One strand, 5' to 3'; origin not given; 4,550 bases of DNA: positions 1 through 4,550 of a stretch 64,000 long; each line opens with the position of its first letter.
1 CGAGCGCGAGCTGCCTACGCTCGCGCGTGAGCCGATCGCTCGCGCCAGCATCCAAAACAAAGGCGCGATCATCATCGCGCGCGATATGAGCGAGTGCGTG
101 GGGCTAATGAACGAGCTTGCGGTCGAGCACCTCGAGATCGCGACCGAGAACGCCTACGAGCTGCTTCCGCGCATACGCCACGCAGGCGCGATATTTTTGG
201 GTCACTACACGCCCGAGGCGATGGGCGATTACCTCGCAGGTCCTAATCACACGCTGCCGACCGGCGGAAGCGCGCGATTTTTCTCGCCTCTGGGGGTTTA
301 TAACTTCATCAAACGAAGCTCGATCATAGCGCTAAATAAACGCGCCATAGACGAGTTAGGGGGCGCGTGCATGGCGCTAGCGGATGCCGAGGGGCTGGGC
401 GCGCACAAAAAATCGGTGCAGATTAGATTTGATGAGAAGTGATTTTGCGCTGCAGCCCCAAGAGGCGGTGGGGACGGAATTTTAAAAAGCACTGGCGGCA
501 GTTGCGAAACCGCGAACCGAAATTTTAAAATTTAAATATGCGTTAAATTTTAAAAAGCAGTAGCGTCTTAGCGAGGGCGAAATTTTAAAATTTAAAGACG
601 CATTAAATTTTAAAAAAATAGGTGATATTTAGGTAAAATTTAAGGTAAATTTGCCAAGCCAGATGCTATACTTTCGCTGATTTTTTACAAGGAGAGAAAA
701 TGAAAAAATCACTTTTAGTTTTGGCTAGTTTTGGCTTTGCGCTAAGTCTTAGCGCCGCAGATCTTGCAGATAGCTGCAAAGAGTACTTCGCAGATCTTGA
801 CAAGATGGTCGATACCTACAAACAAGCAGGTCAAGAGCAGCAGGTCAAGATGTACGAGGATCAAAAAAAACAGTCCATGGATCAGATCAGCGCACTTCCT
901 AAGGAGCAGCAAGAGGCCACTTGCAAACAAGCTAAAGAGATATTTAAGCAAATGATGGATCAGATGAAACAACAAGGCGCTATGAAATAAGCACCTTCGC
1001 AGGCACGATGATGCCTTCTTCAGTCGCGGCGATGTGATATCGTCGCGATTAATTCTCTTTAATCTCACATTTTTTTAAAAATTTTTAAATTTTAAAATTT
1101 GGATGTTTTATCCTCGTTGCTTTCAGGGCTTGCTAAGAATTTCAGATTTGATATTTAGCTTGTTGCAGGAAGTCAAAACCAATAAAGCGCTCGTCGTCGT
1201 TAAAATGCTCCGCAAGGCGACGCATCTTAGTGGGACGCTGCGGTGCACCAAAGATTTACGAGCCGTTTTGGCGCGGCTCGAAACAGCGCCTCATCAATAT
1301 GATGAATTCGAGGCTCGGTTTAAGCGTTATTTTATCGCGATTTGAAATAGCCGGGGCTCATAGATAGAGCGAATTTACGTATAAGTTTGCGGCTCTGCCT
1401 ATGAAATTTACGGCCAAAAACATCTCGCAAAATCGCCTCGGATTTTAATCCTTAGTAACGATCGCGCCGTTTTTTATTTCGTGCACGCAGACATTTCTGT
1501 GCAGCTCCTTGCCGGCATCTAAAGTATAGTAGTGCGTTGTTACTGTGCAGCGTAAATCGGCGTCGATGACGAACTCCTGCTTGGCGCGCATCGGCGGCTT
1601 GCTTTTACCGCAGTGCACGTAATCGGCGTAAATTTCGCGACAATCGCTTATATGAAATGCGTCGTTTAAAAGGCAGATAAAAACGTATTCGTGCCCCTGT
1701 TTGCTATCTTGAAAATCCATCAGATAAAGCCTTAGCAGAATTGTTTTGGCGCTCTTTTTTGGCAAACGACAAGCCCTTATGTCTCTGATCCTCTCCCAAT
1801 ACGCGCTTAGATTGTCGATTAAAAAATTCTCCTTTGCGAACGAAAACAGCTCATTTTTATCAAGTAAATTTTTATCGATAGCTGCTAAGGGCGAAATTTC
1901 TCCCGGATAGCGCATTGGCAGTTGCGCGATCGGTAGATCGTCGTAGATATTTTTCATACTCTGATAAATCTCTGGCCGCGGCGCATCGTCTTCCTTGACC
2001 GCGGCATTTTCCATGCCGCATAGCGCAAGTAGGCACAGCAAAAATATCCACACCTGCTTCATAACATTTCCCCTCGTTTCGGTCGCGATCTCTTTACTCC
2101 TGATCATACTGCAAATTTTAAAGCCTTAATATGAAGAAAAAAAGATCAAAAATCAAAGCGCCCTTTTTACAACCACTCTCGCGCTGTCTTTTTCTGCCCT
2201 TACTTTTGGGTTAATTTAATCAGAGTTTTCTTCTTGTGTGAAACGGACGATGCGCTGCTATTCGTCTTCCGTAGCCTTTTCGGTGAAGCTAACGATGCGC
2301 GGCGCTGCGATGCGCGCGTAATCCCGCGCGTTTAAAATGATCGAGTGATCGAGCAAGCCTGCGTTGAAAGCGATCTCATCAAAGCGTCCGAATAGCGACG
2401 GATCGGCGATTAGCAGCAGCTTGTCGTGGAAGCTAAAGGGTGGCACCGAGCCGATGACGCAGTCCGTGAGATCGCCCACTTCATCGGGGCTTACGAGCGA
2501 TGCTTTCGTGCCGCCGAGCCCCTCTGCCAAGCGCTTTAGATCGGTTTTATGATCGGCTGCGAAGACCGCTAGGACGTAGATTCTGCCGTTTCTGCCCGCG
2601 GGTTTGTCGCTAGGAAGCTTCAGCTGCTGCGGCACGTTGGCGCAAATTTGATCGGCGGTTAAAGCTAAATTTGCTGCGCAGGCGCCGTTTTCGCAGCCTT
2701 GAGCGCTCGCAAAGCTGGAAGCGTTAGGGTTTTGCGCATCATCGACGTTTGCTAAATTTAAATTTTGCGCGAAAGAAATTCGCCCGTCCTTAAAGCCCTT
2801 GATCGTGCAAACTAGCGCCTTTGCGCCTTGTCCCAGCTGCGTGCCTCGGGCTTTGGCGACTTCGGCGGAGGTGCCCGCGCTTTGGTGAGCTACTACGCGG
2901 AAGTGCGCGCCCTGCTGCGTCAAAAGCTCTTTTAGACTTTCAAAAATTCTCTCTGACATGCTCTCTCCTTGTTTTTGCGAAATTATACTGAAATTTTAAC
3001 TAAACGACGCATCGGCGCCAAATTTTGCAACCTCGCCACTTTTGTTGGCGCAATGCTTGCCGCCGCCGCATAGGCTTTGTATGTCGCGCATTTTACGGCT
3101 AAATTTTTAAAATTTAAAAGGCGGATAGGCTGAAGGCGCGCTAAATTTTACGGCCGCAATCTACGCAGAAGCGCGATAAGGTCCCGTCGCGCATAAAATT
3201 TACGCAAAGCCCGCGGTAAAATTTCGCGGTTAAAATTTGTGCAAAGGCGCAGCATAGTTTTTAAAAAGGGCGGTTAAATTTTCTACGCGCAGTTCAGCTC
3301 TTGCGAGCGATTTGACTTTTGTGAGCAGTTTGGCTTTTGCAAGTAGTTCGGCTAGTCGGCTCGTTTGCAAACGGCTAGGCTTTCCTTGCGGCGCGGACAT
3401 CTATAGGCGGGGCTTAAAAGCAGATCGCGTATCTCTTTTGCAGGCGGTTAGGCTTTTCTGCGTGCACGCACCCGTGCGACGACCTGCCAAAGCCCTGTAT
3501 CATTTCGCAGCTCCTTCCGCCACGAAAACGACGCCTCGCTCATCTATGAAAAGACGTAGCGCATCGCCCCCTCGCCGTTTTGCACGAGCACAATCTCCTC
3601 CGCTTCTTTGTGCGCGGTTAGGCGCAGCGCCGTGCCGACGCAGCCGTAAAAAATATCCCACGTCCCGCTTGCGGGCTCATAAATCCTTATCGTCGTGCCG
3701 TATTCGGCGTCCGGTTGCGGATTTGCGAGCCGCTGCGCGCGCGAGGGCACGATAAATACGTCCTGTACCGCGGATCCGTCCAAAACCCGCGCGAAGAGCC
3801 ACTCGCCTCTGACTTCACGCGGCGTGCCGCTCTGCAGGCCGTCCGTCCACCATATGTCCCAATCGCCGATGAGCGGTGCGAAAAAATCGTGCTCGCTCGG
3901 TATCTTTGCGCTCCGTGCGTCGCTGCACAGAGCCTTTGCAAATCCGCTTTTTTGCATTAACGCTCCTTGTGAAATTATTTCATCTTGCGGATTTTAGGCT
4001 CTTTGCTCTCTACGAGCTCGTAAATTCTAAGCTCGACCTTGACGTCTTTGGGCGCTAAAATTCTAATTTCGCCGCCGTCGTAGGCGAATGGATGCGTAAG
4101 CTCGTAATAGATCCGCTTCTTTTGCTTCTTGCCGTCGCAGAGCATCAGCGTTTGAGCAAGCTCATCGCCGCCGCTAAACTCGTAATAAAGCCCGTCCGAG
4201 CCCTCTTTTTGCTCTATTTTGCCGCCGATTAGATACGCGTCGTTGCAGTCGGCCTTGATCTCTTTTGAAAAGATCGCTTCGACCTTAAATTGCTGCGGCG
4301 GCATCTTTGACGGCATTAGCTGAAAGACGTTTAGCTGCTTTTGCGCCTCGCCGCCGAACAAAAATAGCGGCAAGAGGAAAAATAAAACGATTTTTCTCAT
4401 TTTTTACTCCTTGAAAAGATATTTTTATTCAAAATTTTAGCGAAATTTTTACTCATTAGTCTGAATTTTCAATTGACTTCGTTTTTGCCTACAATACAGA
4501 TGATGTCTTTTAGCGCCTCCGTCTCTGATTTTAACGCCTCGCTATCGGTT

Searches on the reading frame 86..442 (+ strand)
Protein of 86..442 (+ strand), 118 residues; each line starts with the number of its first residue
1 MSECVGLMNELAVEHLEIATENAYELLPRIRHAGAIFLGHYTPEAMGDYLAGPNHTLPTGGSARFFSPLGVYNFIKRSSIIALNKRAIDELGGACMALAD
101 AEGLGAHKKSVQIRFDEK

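Call 47: search_protein_families(library=pfam, proteins=[window:86-442:+])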
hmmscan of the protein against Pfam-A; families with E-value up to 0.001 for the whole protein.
window:86-442:+ (118 aa): 1 family
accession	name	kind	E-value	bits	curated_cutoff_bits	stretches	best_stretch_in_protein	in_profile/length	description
PF00815.25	Histidinol_dh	-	5.2e-46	157.9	27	1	1-115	297-411/411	Histidinol dehydrogenase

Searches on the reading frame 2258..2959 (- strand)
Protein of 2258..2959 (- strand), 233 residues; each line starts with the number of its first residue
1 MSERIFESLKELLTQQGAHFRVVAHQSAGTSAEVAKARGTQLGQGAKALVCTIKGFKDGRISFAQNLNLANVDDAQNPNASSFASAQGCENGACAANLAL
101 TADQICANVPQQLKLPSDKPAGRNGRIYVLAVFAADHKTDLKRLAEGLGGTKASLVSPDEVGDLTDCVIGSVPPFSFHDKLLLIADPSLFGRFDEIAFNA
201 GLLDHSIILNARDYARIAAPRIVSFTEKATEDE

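Call 47: search_protein_families(library=pfam, proteins=[window:2258-2959:-])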
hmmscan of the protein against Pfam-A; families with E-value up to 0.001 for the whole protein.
window:2258-2959:- (233 aa): 1 family
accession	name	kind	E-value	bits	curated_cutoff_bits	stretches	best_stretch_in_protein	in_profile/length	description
PF04073.20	tRNA_edit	-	1.4e-22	80.5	25.5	1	84-216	11-122/123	Aminoacyl-tRNA editing domain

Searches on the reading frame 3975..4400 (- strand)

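Call 47: search_protein_families(library=pfam, proteins=[window:3975-4400:-])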
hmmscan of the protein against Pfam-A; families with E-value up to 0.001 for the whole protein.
window:3975-4400:- (141 aa): 1 family
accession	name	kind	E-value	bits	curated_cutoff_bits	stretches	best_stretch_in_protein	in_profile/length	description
PF03974.18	Ecotin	-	3.9e-10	40.2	22.2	1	19-128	10-121/122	Ecotin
